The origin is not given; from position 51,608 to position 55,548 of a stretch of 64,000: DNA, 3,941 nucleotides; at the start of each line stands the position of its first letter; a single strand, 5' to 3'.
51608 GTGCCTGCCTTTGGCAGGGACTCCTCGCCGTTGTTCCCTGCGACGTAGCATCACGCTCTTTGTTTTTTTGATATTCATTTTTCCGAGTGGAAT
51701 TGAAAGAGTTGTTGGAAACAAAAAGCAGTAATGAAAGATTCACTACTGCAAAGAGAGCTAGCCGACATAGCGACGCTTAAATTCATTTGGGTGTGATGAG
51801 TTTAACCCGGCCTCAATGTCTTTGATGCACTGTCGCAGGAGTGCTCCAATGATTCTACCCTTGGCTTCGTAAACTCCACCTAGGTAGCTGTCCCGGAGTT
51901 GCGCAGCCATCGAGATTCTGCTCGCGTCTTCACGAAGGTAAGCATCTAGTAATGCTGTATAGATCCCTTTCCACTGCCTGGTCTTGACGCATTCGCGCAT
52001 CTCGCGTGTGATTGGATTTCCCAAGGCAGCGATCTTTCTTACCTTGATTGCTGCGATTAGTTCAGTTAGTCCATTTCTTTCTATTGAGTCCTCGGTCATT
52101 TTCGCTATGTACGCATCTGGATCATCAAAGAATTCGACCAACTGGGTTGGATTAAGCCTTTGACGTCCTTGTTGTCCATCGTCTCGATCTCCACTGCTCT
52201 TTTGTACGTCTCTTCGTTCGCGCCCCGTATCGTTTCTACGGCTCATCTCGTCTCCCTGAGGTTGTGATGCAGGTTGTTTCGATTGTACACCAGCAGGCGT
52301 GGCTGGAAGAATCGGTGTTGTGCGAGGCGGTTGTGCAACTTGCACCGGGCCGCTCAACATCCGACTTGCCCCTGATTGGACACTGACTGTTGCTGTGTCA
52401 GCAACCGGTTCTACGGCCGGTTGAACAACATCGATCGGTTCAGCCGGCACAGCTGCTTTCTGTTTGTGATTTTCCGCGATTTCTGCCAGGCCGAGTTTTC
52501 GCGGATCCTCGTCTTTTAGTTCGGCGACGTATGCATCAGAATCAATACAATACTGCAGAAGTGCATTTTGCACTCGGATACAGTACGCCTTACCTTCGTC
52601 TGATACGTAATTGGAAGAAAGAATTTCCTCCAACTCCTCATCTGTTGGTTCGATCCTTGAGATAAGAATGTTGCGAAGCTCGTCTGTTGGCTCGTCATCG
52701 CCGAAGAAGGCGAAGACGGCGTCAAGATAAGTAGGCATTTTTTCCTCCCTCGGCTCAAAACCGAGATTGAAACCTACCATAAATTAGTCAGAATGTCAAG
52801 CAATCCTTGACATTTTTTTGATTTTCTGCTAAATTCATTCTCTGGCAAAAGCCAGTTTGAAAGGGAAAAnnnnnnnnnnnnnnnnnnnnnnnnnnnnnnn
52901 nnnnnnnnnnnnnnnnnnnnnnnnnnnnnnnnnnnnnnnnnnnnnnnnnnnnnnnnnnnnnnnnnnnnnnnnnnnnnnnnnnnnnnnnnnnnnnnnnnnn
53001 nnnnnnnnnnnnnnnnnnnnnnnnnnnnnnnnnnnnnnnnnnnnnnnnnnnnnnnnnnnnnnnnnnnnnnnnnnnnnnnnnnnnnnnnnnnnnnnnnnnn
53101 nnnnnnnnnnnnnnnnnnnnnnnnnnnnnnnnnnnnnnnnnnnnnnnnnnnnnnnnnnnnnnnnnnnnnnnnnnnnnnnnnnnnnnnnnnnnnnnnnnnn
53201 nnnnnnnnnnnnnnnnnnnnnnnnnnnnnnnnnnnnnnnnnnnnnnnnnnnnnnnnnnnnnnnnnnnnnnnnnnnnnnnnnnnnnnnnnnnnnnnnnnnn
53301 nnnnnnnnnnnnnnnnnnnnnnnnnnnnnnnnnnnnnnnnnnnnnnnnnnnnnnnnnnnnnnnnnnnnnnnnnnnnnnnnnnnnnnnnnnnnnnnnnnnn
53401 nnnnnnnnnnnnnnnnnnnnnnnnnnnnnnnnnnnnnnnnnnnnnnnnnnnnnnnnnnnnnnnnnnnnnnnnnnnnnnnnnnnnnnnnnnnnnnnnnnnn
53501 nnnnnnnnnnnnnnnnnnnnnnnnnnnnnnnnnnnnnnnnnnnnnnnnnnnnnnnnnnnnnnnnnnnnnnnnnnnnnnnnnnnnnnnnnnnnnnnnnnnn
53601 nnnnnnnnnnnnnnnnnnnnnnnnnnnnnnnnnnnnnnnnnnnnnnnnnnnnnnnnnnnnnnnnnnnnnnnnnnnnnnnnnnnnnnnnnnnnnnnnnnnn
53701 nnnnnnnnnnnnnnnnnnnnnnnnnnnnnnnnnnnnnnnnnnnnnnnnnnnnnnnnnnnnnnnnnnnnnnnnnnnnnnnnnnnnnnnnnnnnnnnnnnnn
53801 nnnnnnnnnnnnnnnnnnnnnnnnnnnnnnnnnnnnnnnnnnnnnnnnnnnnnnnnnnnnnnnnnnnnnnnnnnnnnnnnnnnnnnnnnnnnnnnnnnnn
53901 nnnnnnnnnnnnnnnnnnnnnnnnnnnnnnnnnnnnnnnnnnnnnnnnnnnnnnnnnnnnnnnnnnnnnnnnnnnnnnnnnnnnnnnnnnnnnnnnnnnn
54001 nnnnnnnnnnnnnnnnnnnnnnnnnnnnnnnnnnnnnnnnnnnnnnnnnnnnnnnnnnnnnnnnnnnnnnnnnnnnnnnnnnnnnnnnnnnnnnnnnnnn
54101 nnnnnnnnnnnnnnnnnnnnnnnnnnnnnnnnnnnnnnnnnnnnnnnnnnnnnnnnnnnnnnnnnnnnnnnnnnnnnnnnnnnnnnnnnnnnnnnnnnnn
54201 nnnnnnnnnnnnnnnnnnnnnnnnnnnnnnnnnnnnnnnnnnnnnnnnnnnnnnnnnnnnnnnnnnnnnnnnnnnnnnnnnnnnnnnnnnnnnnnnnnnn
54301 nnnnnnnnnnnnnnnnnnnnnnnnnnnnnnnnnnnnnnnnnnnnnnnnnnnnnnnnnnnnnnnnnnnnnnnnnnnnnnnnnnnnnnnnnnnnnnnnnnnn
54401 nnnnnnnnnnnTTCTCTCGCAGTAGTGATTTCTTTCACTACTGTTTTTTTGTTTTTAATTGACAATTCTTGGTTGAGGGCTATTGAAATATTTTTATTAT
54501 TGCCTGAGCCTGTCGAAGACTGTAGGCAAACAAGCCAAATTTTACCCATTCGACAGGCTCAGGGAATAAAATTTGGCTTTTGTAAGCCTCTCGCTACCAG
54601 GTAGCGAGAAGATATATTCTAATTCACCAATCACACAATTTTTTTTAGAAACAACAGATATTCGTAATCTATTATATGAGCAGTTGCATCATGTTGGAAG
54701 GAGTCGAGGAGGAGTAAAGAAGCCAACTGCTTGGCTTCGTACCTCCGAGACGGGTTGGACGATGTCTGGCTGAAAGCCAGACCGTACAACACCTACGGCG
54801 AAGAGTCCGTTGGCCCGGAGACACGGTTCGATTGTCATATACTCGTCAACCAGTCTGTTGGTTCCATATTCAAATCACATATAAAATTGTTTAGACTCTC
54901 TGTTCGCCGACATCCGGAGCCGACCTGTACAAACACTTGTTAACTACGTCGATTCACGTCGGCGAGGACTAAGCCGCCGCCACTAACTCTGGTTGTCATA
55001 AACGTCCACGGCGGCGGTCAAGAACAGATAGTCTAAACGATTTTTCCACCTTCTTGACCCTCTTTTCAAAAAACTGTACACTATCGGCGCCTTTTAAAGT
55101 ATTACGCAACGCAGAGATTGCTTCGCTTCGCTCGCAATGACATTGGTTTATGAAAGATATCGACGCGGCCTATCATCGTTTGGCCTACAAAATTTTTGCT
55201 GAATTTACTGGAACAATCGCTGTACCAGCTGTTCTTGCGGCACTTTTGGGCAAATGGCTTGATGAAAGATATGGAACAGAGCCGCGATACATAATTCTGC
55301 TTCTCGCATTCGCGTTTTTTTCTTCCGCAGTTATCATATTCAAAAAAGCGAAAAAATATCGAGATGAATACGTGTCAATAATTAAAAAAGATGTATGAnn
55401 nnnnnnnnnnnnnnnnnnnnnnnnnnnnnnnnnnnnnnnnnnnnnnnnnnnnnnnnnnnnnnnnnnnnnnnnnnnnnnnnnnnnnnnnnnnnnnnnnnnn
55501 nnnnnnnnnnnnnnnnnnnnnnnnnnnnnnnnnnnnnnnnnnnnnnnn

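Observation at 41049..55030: Conserved 75-nt structured motif with an invariant 3' arm and covarying 5' arm at the edges of two GC-rich islands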

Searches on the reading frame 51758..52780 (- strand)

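Call 10: search_protein_families(library=pfam, proteins=[window:51758-52780:-], max_evalue=0.1)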
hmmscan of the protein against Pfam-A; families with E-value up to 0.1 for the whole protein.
window:51758-52780:- (340 aa): 0 families

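Call 67: search_protein_families(library=phrogs, proteins=[window:51758-52780:-], max_evalue=0.1)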
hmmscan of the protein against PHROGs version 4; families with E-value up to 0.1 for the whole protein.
window:51758-52780:- (340 aa): 0 families

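Call 68: search_protein_families(library=ncbifam, proteins=[window:51758-52780:-], max_evalue=0.1)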
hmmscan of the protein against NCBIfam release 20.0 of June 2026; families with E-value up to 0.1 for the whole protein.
window:51758-52780:- (340 aa): 1 family
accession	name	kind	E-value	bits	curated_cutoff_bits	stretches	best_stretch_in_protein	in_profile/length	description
NF033761.1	gliding_GltJ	equivalog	0.0072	15.4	450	1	100-204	406-510/671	adventurous gliding motility protein GltJ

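Call 94: search_protein_families(library=padloc, proteins=[window:51758-52780:-], max_evalue=0.1)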
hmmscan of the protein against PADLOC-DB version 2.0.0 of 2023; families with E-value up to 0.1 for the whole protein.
window:51758-52780:- (340 aa): 1 family
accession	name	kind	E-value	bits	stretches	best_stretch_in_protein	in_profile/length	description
PDLC00653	ZorF3|ZorF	-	0.00017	19.7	1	82-193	50-154/281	DUF2894 domain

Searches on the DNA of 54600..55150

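Call 32: search_rna_families(source=window, start=54600, end=55150, threshold=evalue, max_evalue=10, show_alignments=3)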
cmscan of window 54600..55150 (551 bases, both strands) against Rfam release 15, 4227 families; matches with E-value up to 10: 2.
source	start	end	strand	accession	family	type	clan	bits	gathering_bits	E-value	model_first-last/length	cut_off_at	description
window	54971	55020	+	RF02468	Ms_IGR-4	Gene; sRNA;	-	24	55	0.055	1-38/38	no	Mycobacterium sRNA Ms_IGR-4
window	54955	55065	-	RF02250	Six3os1_5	Gene; lncRNA;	-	9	50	2.6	166-272/272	no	Six3os1 conserved region 5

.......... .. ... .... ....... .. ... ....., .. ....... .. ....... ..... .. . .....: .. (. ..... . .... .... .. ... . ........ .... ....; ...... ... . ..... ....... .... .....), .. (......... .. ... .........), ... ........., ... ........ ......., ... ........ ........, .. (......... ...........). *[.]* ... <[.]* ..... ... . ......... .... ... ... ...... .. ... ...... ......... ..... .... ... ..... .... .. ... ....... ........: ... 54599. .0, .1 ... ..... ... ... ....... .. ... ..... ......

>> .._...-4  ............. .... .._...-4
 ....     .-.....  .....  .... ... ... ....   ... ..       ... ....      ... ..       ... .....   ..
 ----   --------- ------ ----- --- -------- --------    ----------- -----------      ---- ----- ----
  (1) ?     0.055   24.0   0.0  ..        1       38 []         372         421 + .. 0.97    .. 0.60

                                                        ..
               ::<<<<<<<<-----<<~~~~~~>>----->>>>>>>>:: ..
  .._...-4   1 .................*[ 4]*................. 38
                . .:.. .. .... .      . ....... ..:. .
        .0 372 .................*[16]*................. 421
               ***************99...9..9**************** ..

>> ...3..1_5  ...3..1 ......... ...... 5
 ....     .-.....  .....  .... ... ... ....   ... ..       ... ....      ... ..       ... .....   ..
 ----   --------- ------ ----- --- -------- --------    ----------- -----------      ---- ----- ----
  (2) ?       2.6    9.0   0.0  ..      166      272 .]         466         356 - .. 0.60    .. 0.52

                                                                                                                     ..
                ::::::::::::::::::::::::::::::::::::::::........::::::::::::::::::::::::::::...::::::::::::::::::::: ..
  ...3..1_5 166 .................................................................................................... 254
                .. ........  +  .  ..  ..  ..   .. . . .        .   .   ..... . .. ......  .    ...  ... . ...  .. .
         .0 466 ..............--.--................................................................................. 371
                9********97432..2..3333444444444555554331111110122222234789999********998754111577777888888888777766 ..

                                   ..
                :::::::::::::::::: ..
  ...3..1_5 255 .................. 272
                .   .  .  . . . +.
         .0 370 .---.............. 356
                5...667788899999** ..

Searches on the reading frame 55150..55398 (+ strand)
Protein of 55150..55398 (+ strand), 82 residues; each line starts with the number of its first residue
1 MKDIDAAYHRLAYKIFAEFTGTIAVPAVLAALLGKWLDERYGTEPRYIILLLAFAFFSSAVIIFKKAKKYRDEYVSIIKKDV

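Call 10: search_protein_families(library=pfam, proteins=[window:55150-55398:+], max_evalue=0.1)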
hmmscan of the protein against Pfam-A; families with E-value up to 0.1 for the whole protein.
window:55150-55398:+ (82 aa): 3 families
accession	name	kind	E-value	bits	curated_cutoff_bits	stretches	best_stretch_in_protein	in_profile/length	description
PF09527.15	ATPase_gene1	-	8.4e-09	35.8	26.6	1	22-65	10-53/54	Putative F0F1-ATPase subunit Ca2+/Mg2+ transporter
PF07690.21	MFS_1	-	0.024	14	33.4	1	23-64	244-288/347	Major Facilitator Superfamily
PF13347.12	MFS_2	-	0.046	12.7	27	1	16-65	261-309/427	MFS/sugar transport protein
